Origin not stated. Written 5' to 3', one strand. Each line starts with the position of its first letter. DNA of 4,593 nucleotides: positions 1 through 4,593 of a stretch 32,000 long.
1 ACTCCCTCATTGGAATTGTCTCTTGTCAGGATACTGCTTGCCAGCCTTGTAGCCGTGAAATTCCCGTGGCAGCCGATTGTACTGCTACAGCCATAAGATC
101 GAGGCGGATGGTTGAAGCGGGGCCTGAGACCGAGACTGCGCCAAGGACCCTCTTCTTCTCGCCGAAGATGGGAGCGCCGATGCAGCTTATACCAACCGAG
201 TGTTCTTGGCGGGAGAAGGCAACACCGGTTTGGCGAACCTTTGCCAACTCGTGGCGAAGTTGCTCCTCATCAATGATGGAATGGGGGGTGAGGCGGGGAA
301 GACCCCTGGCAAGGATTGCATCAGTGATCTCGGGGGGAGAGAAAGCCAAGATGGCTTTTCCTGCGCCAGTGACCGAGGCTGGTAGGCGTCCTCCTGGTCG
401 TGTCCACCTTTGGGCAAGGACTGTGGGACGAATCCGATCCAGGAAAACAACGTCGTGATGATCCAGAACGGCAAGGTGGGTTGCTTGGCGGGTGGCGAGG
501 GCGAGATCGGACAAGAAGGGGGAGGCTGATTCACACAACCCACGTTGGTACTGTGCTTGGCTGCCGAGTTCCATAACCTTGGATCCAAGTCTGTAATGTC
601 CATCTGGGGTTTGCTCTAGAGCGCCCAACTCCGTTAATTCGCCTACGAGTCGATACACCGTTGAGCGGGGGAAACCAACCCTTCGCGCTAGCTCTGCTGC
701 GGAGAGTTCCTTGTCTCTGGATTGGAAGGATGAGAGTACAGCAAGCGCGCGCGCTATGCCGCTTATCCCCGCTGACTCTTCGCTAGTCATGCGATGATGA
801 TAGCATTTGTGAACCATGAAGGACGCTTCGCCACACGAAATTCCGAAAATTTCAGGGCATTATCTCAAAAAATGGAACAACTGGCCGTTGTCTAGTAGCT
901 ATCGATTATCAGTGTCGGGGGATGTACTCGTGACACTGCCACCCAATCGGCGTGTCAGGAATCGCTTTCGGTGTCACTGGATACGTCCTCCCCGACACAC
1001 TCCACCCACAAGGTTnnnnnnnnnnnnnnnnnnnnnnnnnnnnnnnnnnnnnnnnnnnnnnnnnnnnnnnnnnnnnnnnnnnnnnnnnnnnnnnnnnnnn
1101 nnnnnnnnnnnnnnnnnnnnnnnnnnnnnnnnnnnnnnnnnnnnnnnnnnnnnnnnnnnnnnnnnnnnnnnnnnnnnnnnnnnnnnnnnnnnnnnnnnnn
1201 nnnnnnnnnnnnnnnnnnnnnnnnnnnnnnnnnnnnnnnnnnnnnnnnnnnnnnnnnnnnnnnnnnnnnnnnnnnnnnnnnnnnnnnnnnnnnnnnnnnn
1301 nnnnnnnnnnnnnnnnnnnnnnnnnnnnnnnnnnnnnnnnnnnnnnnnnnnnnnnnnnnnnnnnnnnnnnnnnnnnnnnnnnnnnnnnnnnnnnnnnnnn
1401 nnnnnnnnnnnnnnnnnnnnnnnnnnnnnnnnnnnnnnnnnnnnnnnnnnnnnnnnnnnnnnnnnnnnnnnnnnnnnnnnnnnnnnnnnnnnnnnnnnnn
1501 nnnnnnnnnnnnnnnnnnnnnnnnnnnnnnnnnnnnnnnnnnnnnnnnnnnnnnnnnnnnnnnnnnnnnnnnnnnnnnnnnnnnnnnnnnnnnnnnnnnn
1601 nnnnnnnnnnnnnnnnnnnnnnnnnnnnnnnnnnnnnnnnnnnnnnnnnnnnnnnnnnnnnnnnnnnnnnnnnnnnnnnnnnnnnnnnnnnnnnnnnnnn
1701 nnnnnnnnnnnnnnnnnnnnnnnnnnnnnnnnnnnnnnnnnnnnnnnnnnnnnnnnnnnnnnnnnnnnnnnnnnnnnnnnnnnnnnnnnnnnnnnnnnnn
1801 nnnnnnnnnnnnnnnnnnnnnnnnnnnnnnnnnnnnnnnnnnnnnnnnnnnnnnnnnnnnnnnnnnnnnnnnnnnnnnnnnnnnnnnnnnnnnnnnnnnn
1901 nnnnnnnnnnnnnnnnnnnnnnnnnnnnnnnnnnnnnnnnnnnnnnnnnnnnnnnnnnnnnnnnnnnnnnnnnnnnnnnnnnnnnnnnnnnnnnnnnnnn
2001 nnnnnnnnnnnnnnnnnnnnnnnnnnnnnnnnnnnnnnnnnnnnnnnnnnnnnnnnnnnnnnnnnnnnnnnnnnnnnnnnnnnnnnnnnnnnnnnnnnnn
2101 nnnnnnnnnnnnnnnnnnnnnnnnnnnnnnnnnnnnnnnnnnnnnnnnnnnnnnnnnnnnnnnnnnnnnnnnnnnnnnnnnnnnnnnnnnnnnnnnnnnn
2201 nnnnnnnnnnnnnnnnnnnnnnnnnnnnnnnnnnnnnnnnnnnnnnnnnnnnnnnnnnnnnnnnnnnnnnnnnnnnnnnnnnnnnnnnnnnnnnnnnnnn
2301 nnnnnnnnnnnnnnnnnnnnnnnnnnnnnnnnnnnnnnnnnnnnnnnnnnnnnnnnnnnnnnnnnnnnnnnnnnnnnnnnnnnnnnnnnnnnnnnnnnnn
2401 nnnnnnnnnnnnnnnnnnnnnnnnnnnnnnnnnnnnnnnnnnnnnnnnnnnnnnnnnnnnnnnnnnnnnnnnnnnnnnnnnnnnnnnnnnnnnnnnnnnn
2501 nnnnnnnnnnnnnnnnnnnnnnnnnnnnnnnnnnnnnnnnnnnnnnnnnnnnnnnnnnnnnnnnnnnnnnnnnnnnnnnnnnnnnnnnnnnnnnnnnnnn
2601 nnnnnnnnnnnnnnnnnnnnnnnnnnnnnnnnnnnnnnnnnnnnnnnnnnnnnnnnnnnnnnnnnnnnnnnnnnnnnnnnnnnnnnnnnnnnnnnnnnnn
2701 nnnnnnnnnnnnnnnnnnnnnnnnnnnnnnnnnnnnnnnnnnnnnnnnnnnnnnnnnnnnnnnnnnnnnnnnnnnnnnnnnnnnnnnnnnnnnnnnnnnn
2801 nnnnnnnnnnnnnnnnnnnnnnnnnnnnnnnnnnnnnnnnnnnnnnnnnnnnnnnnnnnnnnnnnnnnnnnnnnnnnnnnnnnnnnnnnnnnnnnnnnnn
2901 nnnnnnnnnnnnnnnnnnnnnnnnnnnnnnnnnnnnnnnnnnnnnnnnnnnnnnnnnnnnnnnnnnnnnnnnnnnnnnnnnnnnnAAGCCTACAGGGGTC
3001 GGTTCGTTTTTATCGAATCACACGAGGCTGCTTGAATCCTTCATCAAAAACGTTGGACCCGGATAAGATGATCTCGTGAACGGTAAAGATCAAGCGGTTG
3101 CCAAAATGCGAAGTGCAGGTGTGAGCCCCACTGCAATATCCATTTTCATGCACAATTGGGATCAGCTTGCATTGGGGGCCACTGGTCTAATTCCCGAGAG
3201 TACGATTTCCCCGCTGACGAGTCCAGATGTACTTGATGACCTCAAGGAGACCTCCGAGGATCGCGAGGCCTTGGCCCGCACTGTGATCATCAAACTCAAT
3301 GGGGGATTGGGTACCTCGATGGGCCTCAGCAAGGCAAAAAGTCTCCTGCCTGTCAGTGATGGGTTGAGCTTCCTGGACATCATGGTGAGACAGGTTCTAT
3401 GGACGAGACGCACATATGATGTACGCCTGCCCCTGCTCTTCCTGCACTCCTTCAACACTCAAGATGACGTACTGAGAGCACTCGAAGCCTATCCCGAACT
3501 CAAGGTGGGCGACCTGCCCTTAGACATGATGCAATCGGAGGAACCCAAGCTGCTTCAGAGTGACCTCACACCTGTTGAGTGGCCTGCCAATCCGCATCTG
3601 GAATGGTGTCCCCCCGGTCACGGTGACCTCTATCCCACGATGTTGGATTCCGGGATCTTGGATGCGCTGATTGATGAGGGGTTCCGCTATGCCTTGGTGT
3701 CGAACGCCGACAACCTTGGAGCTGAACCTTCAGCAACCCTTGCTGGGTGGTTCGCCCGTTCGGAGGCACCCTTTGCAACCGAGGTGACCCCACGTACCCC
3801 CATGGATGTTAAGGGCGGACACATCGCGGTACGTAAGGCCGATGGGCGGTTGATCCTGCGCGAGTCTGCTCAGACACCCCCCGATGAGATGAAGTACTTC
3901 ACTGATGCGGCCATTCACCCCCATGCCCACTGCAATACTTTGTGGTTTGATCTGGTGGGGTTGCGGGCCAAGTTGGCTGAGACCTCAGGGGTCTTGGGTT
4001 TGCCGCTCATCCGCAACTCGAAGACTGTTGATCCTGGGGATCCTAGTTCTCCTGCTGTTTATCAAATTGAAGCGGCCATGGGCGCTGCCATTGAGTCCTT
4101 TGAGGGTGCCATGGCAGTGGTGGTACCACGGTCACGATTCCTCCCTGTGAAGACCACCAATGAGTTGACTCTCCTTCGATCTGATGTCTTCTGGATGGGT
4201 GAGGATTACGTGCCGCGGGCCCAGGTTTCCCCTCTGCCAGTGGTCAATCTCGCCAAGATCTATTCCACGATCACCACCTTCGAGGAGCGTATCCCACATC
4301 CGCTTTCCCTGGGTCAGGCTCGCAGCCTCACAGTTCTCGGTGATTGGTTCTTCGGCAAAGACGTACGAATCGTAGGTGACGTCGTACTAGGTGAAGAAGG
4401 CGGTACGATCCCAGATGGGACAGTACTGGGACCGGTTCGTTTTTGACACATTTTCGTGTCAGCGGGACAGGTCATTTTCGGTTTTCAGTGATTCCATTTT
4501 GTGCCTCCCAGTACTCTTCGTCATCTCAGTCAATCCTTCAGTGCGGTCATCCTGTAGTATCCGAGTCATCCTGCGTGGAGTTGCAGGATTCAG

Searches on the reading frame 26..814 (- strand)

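Call 80: search_protein_families(library=pfam, proteins=[window:26-814:-], max_evalue=0.00001)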
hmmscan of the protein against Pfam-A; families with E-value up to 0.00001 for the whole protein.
window:26-814:- (262 aa): 4 families
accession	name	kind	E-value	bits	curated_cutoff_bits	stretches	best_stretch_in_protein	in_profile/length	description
PF01614.24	IclR_C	-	1.4e-36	126.1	24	1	91-253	7-173/174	Bacterial transcriptional regulator IclR C-terminal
PF09339.16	HTH_IclR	-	3.5e-15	55.9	22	1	20-70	2-52/52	IclR helix-turn-helix domain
PF12802.13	MarR_2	-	3.4e-06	27.5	27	1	24-73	11-57/61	MarR family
PF25213.1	HVO_A0261_N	-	7.7e-06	26.1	35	0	18-76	8-63/86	HVO_A0261 N-terminal domain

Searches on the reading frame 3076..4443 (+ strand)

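Call 80: search_protein_families(library=pfam, proteins=[window:3076-4443:+], max_evalue=0.00001)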
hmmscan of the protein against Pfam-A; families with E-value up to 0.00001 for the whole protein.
window:3076-4443:+ (456 aa): 1 family
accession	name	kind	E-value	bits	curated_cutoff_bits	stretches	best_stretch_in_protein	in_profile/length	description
PF01704.24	UDPGP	-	6.9e-105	351.5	22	1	42-431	24-411/413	UTP--glucose-1-phosphate uridylyltransferase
